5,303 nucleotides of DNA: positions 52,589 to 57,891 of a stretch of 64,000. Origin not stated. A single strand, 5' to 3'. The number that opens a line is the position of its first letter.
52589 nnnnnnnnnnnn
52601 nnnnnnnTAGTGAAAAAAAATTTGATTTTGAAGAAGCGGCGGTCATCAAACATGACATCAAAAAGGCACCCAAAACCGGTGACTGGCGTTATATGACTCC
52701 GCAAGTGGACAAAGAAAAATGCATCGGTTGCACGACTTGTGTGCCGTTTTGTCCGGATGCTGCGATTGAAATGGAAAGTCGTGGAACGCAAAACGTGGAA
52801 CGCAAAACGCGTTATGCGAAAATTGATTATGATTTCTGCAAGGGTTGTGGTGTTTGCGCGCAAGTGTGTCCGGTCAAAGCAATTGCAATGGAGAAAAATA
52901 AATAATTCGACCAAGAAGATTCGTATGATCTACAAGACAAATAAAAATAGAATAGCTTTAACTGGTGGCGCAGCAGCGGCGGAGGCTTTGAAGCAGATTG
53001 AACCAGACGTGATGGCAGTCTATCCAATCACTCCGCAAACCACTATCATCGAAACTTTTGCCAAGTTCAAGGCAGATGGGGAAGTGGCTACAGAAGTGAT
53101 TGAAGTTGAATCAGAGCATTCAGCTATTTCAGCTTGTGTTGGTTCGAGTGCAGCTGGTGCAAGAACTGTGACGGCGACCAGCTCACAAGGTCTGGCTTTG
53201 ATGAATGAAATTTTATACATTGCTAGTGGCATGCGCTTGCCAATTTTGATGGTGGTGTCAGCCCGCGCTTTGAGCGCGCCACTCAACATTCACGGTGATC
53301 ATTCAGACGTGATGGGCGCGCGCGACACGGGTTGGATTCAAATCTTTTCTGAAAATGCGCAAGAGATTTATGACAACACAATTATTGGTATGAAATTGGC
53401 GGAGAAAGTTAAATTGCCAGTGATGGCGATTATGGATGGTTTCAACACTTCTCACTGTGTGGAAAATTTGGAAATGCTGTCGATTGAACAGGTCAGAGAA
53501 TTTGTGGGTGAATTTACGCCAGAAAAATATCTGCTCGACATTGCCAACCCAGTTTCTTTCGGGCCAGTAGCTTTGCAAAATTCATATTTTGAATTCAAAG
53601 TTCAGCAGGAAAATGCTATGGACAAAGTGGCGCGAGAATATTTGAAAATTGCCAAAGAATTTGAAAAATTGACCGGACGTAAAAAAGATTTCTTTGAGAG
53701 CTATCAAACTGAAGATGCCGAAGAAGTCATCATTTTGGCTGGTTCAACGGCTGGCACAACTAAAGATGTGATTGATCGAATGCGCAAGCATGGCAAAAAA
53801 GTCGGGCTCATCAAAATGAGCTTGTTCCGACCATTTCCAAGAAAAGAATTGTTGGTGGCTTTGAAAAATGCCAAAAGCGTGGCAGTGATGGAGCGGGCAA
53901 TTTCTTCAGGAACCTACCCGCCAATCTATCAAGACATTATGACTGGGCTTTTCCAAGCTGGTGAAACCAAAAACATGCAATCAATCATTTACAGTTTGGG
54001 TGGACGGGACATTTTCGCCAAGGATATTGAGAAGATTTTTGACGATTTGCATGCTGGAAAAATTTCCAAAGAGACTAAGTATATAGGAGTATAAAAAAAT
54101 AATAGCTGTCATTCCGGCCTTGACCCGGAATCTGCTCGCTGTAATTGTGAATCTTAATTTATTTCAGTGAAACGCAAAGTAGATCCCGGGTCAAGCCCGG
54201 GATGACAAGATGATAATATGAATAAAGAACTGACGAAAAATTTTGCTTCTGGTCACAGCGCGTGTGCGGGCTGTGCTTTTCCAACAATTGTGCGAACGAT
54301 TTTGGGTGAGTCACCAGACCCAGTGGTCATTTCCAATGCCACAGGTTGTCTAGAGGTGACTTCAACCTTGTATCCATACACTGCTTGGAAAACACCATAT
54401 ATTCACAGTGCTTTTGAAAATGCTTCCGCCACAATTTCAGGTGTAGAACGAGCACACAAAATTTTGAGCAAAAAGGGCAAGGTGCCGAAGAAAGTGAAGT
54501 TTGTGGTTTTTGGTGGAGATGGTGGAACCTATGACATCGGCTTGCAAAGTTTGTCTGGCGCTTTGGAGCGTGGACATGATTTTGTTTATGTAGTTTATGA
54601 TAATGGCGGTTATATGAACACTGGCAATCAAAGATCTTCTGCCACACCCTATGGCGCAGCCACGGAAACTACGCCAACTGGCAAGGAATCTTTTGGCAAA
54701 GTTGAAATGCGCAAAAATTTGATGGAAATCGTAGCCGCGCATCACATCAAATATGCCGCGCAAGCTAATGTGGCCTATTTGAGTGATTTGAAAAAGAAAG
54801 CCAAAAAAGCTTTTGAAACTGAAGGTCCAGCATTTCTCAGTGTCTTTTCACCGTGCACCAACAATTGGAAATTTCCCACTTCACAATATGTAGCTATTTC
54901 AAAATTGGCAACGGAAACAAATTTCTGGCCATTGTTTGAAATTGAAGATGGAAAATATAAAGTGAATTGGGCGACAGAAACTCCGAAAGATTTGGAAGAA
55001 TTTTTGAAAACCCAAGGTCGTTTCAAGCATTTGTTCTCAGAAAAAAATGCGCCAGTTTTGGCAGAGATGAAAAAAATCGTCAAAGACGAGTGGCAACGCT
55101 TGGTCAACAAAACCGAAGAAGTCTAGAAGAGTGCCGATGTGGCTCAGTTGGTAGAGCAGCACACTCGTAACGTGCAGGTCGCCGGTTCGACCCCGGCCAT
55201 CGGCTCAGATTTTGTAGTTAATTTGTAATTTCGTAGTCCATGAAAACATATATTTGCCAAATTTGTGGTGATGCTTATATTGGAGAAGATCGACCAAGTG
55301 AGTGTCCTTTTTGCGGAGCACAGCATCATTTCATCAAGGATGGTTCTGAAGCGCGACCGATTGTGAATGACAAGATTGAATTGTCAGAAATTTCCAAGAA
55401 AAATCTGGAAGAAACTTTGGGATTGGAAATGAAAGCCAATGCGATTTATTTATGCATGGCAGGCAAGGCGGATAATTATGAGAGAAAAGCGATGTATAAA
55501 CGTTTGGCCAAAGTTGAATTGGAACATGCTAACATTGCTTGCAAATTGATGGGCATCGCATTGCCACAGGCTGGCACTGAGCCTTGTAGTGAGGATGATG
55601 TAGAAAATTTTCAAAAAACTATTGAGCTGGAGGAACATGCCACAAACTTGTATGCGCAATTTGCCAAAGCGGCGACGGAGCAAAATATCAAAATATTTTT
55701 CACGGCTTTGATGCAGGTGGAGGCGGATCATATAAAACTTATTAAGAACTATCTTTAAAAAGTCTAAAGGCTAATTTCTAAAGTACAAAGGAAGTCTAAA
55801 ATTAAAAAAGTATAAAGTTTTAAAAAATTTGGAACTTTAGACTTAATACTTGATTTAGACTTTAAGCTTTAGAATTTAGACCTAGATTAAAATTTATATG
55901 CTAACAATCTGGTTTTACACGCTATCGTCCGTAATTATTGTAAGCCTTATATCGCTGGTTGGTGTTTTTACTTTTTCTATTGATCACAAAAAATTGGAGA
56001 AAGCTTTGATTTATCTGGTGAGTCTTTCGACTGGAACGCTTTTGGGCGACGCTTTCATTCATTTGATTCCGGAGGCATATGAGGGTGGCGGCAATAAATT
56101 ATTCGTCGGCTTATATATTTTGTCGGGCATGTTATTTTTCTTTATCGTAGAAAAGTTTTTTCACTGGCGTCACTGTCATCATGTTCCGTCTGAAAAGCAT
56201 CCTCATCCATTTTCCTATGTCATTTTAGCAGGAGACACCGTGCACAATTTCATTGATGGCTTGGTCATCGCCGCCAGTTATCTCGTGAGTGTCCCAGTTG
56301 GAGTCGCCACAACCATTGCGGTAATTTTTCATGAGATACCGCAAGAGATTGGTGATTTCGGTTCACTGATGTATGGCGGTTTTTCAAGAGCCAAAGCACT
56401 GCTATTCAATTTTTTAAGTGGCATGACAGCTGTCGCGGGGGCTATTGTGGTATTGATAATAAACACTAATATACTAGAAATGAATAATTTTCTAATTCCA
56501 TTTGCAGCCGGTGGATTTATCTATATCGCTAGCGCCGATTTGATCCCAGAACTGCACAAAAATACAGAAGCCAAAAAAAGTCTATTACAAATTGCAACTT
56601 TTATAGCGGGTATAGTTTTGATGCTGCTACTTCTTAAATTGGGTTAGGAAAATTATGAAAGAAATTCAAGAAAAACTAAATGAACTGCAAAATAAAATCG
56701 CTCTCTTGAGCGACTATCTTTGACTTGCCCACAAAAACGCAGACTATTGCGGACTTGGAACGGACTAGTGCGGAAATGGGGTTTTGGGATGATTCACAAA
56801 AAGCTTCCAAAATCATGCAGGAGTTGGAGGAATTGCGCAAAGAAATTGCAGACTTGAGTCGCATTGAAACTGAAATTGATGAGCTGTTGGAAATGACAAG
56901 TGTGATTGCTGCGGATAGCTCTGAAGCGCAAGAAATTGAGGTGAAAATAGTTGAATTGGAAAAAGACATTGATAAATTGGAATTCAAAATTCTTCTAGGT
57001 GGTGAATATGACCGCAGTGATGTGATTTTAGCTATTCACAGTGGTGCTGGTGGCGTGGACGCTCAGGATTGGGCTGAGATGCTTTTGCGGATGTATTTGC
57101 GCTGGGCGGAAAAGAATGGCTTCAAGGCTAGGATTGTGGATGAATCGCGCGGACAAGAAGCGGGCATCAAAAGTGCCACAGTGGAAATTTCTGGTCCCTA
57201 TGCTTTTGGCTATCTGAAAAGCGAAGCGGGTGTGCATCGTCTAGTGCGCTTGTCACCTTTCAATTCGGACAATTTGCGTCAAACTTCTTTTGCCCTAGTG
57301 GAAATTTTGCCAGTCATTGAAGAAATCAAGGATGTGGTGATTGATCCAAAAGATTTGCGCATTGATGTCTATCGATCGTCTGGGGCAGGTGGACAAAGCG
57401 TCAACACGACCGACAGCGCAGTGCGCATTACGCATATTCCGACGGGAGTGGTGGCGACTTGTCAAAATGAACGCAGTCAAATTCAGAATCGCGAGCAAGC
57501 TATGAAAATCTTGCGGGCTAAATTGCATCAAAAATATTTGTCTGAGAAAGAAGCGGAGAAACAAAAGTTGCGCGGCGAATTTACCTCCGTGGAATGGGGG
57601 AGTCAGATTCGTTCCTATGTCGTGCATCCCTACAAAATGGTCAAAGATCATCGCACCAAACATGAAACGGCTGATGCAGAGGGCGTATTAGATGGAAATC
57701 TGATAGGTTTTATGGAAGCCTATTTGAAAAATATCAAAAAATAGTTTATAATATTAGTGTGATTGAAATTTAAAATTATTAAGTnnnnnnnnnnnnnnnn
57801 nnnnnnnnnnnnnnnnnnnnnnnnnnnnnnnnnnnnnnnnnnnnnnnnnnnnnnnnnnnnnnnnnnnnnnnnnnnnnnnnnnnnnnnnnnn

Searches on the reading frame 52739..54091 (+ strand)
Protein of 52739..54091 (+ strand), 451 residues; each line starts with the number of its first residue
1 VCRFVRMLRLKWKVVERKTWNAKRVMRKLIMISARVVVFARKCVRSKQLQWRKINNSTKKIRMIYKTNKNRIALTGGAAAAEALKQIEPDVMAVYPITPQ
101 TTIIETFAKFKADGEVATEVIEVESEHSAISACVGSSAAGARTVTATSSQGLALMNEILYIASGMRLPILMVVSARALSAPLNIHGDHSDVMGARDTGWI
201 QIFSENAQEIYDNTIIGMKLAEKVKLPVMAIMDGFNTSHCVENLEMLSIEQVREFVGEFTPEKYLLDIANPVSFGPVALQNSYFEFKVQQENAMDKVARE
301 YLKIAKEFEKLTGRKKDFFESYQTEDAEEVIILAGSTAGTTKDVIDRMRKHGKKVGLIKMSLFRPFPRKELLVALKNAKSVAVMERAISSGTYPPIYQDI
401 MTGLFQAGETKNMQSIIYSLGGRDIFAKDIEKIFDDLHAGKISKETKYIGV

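Call 26: search_protein_families(library=pfam, proteins=[window:52739-54091:+], max_evalue=0.00001)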
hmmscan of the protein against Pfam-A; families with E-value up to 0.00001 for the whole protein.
window:52739-54091:+ (451 aa): 2 families
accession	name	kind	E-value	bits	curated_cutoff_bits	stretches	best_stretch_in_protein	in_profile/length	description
PF01855.24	POR_N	-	5.1e-75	252.6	27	1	83-299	2-224/231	Pyruvate flavodoxin/ferredoxin oxidoreductase, thiamine diP-bdg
PF17147.9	PFOR_II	-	6.4e-25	87.9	27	1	327-430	1-102/102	Pyruvate:ferredoxin oxidoreductase core domain II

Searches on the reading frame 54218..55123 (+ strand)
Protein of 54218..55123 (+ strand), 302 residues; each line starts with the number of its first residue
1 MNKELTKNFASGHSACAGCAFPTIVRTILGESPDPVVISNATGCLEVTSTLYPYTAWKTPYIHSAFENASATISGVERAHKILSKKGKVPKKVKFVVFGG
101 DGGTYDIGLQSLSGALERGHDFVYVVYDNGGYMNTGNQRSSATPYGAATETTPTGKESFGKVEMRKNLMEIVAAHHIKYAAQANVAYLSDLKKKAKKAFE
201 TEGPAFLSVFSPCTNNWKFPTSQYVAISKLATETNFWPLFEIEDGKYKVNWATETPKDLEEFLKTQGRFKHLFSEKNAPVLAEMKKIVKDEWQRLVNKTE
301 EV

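Call 26: search_protein_families(library=pfam, proteins=[window:54218-55123:+], max_evalue=0.00001)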
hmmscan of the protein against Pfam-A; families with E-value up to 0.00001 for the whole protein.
window:54218-55123:+ (302 aa): 1 family
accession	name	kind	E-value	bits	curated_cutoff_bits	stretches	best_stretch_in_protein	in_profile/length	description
PF02775.26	TPP_enzyme_C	-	5.7e-22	78.6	21.9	1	42-209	2-151/151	Thiamine pyrophosphate enzyme, C-terminal TPP binding domain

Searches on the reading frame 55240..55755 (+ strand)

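Call 26: search_protein_families(library=pfam, proteins=[window:55240-55755:+], max_evalue=0.00001)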
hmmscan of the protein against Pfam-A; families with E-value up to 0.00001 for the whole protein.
window:55240-55755:+ (172 aa): 2 families
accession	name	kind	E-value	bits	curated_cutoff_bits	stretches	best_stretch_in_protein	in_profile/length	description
PF02915.23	Rubrerythrin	-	1.6e-08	35.4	22.8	0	54-105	1-54/137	Rubrerythrin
PF21349.2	RUBY_RBDX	-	8.1e-06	25.6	26.5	0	4-29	1-26/30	Rubrerythrin, rubredoxin-like domain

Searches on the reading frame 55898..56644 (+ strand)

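Call 26: search_protein_families(library=pfam, proteins=[window:55898-56644:+], max_evalue=0.00001)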
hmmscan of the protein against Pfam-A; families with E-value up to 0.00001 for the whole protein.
window:55898-56644:+ (249 aa): 1 family
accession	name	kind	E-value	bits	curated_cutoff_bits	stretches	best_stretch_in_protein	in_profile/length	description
PF02535.28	Zip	-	5.1e-49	167.7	35.1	2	106-245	178-322/323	ZIP Zinc transporter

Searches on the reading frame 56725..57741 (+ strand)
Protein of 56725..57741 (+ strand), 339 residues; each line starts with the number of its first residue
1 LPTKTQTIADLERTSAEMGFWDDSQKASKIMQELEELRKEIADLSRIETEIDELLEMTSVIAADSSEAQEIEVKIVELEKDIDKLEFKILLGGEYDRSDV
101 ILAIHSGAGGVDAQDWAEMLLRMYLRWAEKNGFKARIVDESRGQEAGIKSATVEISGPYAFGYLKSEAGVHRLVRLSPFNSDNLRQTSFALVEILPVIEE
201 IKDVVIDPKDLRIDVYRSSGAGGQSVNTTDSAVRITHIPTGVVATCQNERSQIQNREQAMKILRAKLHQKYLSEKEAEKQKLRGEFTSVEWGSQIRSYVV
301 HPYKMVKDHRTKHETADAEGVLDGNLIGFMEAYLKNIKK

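Call 58: search_protein_families(library=pfam, proteins=[window:56725-57741:+], max_evalue=0.0001)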
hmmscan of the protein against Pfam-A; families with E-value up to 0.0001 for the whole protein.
window:56725-57741:+ (339 aa): 2 families
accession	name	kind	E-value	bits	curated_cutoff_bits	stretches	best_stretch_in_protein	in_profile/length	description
PF03462.23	PCRF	-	2.7e-53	181.1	24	1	6-192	3-194/194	PCRF domain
PF00472.26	RF-1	-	2e-43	147.5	35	1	200-310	2-116/116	RF-1 domain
